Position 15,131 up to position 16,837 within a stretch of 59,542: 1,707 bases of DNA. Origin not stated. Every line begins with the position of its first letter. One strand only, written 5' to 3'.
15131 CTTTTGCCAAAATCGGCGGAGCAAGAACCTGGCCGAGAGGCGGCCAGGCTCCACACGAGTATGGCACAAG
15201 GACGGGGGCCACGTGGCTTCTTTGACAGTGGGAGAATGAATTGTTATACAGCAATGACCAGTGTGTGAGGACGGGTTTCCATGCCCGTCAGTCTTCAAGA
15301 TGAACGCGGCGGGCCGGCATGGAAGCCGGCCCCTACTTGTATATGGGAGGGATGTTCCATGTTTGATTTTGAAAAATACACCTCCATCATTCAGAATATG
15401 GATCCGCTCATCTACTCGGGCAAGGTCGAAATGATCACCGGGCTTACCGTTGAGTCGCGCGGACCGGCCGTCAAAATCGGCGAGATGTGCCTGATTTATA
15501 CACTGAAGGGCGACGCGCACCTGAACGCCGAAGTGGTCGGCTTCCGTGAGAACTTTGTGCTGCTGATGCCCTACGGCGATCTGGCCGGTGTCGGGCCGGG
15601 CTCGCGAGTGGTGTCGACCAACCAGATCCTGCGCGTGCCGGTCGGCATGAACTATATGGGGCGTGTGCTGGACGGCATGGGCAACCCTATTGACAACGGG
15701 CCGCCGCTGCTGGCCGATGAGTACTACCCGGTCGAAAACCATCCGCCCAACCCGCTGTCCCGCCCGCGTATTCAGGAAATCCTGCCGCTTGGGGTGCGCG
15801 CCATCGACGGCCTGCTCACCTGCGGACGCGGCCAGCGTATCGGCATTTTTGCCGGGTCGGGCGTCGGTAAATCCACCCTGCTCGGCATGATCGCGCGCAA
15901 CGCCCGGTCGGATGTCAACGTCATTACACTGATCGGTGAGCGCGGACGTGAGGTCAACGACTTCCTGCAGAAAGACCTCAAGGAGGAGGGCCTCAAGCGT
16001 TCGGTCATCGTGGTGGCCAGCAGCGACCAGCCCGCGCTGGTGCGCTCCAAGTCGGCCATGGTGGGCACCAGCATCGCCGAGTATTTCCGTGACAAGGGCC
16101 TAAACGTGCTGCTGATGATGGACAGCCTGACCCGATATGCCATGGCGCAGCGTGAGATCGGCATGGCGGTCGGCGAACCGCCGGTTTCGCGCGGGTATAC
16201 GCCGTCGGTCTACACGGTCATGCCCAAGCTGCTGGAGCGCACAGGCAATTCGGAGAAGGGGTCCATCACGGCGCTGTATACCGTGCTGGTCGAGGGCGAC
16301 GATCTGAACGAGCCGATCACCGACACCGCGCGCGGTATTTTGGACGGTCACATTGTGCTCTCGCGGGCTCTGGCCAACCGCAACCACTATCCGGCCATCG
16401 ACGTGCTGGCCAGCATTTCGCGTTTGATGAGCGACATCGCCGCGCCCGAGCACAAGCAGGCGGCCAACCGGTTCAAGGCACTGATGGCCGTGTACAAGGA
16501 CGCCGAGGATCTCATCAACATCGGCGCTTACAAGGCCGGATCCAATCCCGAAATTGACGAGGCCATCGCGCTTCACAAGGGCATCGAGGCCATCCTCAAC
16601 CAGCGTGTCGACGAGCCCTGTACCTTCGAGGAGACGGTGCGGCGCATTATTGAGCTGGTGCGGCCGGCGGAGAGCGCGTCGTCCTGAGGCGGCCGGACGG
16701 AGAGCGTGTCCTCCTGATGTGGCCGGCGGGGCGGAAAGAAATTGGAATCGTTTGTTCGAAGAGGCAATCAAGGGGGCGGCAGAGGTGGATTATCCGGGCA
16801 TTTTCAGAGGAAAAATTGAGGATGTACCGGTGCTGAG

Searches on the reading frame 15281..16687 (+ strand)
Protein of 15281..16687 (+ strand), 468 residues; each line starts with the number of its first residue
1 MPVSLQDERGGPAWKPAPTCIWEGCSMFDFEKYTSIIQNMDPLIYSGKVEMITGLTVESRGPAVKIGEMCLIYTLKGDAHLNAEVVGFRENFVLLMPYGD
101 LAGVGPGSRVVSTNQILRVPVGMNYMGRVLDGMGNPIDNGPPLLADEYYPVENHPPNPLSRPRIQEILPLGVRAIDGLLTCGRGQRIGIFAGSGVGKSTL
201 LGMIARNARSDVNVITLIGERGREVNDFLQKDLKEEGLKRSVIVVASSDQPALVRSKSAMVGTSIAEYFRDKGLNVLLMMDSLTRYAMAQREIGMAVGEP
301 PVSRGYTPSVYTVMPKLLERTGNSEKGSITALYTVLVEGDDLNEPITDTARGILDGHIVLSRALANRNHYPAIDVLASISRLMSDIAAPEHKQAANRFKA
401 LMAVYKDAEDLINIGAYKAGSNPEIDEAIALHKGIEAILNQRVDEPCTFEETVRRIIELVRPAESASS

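Call 13: find_related_loci(query=window:15281-16687:+, collection=genome_contigs, flank=6000)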
Query window:15281-16687:+ (468 aa) in genome_contigs; peptide patterns used: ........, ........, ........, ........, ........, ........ (x = any residue, [..] = any of these).
598 stretches matched a pattern (row limit reached: there are more); 549 encode a relative of the query (tblastn E <= 1e-3); the best 80 are kept; 80 distinct loci.
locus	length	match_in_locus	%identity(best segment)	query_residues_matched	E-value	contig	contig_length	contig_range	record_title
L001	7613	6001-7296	84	28-459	0e+0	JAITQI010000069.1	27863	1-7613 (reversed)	MAG: Oscillospiraceae bacterium isolate Pq454_bin66 k119_645579, whole genome shotgun sequence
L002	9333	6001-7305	83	25-459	0e+0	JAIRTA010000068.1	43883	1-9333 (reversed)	MAG: Oscillospiraceae bacterium isolate Ct408_bin61 k119_6609197, whole genome shotgun sequence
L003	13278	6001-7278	81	28-453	0e+0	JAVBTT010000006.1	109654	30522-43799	MAG: Oscillospiraceae bacterium isolate EPI_MAG_00258 c_000001644504, whole genome shotgun sequence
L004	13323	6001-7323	73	19-456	0e+0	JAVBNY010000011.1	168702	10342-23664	MAG: Oscillospiraceae bacterium isolate EPI_MAG_00094 c_000005348881, whole genome shotgun sequence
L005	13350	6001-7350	71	13-461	0e+0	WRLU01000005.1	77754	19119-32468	MAG: Oscillospiraceae bacterium isolate Th196P3bin40 Ga0099364_10000347, whole genome shotgun sequence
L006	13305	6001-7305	73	25-459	0e+0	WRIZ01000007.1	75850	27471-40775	MAG: Oscillospiraceae bacterium isolate Nt197P3bin64 Ga0082212_10000268, whole genome shotgun sequence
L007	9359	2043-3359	71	19-460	0e+0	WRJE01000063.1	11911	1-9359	MAG: Oscillospiraceae bacterium isolate Nt197P3bin72 Ga0082212_10010388, whole genome shotgun sequence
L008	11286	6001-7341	72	22-468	0e+0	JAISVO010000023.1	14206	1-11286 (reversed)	MAG: Oscillospiraceae bacterium isolate Mx356_bin4 k119_56218, whole genome shotgun sequence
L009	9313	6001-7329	73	24-465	0e+0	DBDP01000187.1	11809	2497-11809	MAG TPA_asm: Clostridiales bacterium UBA929 UBA929_contig_139747, whole genome shotgun sequence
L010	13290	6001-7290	68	28-456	0e+0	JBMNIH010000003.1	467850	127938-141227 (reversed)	MAG: Clostridia bacterium isolate SBF912LR0HQ0057 contig_30748, whole genome shotgun sequence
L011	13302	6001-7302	67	26-459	0e+0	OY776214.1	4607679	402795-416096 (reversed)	MAG: uncultured Sporobacter sp. isolate 345903d0-cd28-47e6-9f6f-9f74e2cead0e genome assembly, chromosome: 1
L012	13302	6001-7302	66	28-461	0e+0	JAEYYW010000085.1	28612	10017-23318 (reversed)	MAG: Bacillota bacterium isolate OH_CBlB_68 k127_2493567, whole genome shotgun sequence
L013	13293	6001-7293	68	29-459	0e+0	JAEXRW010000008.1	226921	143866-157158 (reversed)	MAG: Bacillota bacterium isolate OH_HBrB_280 k127_460037, whole genome shotgun sequence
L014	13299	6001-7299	67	29-461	0e+0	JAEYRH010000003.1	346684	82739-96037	MAG: Bacillota bacterium isolate OH_CBB_53 k127_341934, whole genome shotgun sequence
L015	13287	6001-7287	69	28-456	0e+0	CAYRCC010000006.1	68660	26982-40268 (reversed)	MAG TPA_asm: uncultured Lachnospiraceae bacterium isolate SRP313737_co1_78 genome assembly, contig: NODE_666_length_6866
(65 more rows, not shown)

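Call 37: find_homologous_proteins(query=window:15281-16687:+, max_evalue=1e-100)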
Query window:15281-16687:+ (468 aa): 8000 proteins with E <= 1e-100 among 8000 candidates; the best 120 are listed.
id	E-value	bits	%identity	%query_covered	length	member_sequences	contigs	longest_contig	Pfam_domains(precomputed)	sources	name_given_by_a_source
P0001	4.4e-288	974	100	94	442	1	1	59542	PF18269.7,PF02874.30,PF00006.32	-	-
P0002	1.5e-240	817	85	92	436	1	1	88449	PF18269.7,PF02874.30,PF00006.32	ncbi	-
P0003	9.6e-238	808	84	94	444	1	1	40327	PF18269.7,PF02874.30,PF00006.32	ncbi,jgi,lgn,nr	ncbi:MAG: flagellar protein export ATPase FliI [Oscillospiraceae bacterium]|jgi:flagellum-specific A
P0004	3.8e-236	802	84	92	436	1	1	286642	PF18269.7,PF02874.30,PF00006.32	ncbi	-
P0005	2.6e-235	800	84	92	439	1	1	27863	PF18269.7,PF02874.30,PF00006.32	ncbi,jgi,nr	ncbi:MAG: flagellar protein export ATPase FliI [Oscillospiraceae bacterium]|jgi:flagellum-specific A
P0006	9.0e-232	788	82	92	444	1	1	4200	PF18269.7,PF02874.30,PF00006.32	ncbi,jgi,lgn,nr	ncbi:MAG: flagellar protein export ATPase FliI [Oscillospiraceae bacterium]|jgi:flagellum-specific A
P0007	2.9e-227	773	85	90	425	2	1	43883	PF18269.7,PF02874.30,PF00006.32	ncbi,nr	ncbi:MAG: flagellar protein export ATPase FliI [Oscillospiraceae bacterium]|nr:flagellar protein exp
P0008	8.1e-227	772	80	93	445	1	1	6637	PF18269.7,PF02874.30,PF00006.32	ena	-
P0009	1.0e-223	761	79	92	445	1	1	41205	PF18269.7,PF02874.30,PF00006.32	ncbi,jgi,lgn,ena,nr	ncbi:MAG: flagellar protein export ATPase FliI [Oscillospiraceae bacterium]|nr:flagellar protein exp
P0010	4.4e-223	759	81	91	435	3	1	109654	PF18269.7,PF02874.30,PF00006.32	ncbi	-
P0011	1.2e-220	751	78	92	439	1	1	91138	PF18269.7,PF02874.30,PF00006.32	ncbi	-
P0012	9.0e-220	748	78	93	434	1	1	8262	PF18269.7,PF02874.30,PF00006.32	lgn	-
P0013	2.3e-218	744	77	93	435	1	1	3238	PF18269.7,PF02874.30,PF00006.32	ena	-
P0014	1.8e-217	741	78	91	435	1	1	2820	PF18269.7,PF02874.30,PF00006.32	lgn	-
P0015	4.0e-217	740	77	92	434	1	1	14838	PF18269.7,PF02874.30,PF00006.32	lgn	-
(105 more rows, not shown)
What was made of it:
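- Checked: The database copy of this window's FliI has 442 aa against 468 aa for the ORF (call 37).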

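Call 38: find_encoding_contigs(protein=P0002, flank=10000, max_places=3)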
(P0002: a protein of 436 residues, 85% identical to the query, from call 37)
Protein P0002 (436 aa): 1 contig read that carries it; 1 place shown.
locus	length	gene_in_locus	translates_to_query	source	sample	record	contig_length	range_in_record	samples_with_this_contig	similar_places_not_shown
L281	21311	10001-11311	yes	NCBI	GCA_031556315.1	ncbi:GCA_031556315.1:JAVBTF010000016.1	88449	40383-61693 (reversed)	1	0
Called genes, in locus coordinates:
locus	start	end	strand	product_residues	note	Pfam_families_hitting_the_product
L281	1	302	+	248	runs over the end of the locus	PF13177:DNA_pol3_delta2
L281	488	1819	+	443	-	PF04468:PSP1, PF28472:PSP1_3rd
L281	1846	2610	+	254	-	PF01026:TatD_DNase, PF04909:Amidohydro_2 (faint)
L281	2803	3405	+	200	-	PF04055:Radical_SAM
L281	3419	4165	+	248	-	PF00483:NTP_transferase, PF01128:IspD (faint), PF12804:NTP_transf_3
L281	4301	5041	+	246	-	PF01464:SLT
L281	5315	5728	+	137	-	PF00460:Flg_bb_rod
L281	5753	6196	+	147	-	PF00460:Flg_bb_rod (weak), PF06429:Flg_bbr_C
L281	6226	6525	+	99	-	PF02049:FliE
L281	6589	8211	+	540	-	PF01514:YscJ_FliF, PF08345:YscJ_FliF_C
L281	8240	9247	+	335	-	PF14842:FliG_N, PF14841:FliG_M, PF14842:FliG_N (weak), PF01706:FliG_C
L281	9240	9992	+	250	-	PF06635:T3SS_SCTL (weak), PF02108:FliH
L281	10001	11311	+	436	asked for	PF02874:ATP-synt_ab_N (weak), PF00006:ATP-synt_ab, PF18269:T3SS_ATPase_C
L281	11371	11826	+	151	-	PF02050:FliJ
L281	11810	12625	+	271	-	-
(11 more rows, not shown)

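Call 39: find_encoding_contigs(protein=P0004, flank=10000, max_places=3)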
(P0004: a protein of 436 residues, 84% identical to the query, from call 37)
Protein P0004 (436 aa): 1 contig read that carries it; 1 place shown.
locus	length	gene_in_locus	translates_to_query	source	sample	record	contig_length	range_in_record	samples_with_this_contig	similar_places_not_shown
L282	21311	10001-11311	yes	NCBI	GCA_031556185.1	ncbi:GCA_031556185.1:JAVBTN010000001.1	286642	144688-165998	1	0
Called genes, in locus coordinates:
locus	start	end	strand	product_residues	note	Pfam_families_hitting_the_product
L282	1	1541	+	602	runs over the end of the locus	PF00009:GTP_EFTU, PF03144:GTP_EFTU_D2, PF00679:EFG_C, PF06421:LepA_C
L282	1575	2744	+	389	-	PF04055:Radical_SAM, PF06969:HemN_C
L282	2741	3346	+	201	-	PF04055:Radical_SAM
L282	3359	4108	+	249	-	PF00483:NTP_transferase, PF01128:IspD (weak), PF12804:NTP_transf_3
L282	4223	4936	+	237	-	PF13406:SLT_2 (faint), PF01464:SLT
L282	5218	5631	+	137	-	PF00460:Flg_bb_rod (weak)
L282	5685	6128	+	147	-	PF00460:Flg_bb_rod (weak), PF06429:Flg_bbr_C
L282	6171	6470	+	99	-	PF02049:FliE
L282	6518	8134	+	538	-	PF01514:YscJ_FliF, PF08345:YscJ_FliF_C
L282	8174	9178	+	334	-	PF03448:MgtE_N (faint), PF14842:FliG_N, PF14841:FliG_M, PF14842:FliG_N (weak), PF01706:FliG_C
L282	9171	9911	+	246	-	PF06635:T3SS_SCTL (weak), PF02108:FliH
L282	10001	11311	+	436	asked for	PF02874:ATP-synt_ab_N (weak), PF00006:ATP-synt_ab, PF18269:T3SS_ATPase_C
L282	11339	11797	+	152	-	PF02050:FliJ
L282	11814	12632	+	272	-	-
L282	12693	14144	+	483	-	PF09483:HpaP, PF02120:Flg_hook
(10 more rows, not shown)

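Call 40: find_encoding_contigs(protein=P0003, flank=10000, max_places=3)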
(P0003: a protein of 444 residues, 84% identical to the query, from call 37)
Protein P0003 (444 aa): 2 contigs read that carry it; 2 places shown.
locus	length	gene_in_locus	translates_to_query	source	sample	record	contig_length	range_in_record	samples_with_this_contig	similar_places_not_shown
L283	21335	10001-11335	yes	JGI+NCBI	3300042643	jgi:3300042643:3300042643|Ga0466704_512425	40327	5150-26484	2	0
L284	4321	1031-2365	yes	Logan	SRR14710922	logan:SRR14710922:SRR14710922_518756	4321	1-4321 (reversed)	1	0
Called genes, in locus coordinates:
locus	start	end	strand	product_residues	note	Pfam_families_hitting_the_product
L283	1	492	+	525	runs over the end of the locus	-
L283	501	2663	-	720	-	PF02378:PTS_EIIC, PF00563:EAL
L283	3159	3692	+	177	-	PF00466:Ribosomal_L10, PF27436:RL10_C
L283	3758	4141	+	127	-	PF16320:Ribosomal_L12_N, PF00542:Ribosomal_L12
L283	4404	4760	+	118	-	-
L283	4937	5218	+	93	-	PF06949:DUF1292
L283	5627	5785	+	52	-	PF00301:Rubredoxin, PF21349:RUBY_RBDX (faint)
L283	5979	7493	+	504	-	-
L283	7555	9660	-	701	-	PF03030:H_PPase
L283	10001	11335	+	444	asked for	PF02874:ATP-synt_ab_N (weak), PF00006:ATP-synt_ab, PF18269:T3SS_ATPase_C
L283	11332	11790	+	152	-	PF02050:FliJ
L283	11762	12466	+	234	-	PF27881:CRWN_N (weak)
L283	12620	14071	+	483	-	PF02120:Flg_hook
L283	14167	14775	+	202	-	PF03963:FlgD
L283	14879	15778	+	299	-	PF00460:Flg_bb_rod, PF22692:LlgE_F_G_D1, PF06429:Flg_bbr_C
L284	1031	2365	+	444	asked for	PF02874:ATP-synt_ab_N (weak), PF00006:ATP-synt_ab, PF18269:T3SS_ATPase_C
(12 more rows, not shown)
